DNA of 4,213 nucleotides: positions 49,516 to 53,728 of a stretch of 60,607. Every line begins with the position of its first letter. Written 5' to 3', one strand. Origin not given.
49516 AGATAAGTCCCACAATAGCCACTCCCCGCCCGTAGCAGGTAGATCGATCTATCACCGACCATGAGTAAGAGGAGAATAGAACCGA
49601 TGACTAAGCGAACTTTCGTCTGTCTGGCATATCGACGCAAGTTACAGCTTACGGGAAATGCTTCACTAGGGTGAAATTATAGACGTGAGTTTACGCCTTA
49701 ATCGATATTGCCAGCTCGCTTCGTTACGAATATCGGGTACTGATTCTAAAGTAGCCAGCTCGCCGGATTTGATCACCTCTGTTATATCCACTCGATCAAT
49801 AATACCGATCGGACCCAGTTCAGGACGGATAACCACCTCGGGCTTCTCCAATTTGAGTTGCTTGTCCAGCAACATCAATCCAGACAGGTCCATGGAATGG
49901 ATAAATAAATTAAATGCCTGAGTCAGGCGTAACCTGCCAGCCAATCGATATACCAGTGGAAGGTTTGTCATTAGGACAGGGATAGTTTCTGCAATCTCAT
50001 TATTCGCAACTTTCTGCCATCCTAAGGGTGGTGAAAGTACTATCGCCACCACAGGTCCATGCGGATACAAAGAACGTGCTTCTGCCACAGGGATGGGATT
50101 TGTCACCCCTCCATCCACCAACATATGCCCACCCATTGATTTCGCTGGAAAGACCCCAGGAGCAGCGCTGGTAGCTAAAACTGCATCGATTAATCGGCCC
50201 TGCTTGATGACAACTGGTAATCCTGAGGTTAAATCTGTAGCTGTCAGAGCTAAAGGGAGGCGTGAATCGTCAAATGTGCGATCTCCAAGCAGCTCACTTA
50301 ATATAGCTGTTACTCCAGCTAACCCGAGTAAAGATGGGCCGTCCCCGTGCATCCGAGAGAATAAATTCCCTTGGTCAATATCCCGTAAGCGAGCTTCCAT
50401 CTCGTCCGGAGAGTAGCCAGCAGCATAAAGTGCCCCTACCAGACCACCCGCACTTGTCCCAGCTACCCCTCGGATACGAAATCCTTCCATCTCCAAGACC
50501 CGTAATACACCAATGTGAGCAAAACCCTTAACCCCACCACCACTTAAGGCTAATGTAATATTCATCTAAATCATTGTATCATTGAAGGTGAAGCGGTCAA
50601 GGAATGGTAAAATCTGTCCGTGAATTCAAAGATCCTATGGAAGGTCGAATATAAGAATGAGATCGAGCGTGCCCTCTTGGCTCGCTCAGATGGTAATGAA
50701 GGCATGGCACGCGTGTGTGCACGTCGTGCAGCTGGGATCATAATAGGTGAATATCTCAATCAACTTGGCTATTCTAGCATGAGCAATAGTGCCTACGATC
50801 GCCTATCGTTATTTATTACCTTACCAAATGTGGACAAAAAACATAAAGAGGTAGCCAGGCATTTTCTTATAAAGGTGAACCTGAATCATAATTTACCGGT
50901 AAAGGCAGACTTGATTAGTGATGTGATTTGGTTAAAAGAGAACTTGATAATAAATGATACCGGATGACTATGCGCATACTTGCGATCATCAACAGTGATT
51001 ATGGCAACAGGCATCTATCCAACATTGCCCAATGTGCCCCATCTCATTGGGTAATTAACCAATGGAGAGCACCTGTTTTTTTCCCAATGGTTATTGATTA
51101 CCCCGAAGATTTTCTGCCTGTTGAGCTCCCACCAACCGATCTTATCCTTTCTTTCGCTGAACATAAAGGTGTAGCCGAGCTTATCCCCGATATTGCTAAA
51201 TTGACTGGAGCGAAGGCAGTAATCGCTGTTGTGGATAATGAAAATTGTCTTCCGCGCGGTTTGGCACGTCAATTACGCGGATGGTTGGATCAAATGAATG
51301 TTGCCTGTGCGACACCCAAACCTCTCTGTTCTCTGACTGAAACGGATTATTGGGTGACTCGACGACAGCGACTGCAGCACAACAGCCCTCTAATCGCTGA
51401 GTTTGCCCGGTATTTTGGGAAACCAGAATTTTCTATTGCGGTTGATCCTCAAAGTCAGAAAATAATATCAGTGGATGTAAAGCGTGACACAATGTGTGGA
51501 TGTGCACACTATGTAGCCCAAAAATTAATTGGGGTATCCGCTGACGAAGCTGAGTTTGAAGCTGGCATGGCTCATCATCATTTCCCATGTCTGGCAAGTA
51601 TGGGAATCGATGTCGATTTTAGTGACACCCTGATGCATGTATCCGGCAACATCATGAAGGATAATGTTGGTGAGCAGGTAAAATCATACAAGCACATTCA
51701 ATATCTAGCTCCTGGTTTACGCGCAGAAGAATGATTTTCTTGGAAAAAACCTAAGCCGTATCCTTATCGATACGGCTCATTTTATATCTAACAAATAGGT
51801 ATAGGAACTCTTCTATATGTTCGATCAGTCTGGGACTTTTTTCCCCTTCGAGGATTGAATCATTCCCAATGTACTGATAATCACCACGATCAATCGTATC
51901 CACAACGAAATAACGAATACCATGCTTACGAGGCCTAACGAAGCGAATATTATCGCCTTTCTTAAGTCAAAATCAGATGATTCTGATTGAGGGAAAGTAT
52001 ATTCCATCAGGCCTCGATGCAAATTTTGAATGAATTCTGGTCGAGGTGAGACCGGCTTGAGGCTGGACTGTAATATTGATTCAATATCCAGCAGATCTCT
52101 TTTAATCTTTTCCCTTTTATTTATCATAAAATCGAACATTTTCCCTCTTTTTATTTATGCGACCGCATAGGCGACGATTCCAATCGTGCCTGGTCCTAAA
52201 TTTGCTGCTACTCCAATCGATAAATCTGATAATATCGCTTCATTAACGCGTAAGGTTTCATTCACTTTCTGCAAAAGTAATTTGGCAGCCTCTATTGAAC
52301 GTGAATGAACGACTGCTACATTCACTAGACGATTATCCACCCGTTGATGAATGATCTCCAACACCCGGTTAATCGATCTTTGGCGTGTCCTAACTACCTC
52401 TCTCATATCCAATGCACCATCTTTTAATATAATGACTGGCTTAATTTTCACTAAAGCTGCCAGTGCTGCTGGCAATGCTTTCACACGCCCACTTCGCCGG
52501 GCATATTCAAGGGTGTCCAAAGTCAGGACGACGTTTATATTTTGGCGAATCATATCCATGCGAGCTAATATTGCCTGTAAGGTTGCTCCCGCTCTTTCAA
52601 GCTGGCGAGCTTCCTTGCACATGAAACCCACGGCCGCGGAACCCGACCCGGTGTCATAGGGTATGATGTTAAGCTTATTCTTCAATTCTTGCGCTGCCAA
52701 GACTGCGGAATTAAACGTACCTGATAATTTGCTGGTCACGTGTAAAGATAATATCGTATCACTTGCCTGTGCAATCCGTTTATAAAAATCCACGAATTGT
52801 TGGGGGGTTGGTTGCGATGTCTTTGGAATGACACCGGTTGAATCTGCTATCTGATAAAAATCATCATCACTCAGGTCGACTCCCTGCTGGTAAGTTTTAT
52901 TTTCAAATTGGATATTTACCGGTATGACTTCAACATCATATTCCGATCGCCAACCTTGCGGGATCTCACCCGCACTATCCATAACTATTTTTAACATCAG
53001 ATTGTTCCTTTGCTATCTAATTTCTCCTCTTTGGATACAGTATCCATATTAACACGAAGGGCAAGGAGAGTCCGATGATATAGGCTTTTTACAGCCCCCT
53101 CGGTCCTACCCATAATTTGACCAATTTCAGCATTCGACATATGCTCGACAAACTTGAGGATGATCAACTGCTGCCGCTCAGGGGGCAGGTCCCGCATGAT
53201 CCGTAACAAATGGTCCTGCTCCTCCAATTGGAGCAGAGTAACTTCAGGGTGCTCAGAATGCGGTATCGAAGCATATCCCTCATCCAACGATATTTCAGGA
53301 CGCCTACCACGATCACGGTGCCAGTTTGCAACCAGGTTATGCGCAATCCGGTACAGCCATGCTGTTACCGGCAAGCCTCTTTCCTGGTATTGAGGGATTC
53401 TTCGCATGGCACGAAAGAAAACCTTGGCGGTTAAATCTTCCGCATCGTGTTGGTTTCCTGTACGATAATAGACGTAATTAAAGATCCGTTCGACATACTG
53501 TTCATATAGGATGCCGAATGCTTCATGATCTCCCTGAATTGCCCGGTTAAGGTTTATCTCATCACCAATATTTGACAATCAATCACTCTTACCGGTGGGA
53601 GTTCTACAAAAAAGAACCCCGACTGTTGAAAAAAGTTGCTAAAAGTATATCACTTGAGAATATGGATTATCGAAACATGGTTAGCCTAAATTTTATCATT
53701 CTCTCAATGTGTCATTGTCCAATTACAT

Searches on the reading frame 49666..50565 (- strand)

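Call 61: search_protein_families(library=pfam, proteins=[window:49666-50565:-], max_evalue=0.00001)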
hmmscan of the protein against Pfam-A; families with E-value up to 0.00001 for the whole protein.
window:49666-50565:- (299 aa): 1 family
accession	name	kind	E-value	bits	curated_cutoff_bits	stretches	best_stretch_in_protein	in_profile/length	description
PF01734.28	Patatin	-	2.9e-33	116.1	27.7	1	5-163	1-190/191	Patatin-like phospholipase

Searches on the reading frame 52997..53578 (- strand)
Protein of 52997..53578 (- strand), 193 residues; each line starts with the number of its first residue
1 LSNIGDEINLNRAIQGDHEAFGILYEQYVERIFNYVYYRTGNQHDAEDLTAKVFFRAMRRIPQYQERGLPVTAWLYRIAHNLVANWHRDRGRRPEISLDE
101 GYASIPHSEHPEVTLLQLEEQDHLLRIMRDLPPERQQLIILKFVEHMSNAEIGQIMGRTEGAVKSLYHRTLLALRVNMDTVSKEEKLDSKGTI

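Call 61: search_protein_families(library=pfam, proteins=[window:52997-53578:-], max_evalue=0.00001)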
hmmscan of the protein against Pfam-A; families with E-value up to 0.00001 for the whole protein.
window:52997-53578:- (193 aa): 3 families
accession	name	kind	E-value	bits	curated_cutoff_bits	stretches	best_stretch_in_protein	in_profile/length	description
PF04542.20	Sigma70_r2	-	1.1e-17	64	24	1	24-93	1-71/71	Sigma-70 region 2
PF08281.18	Sigma70_r4_2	-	3.2e-13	49.6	25.7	1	124-174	4-54/54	Sigma-70, region 4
PF04545.22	Sigma70_r4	-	5.1e-10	39.1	24.1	1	128-175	2-49/50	Sigma-70, region 4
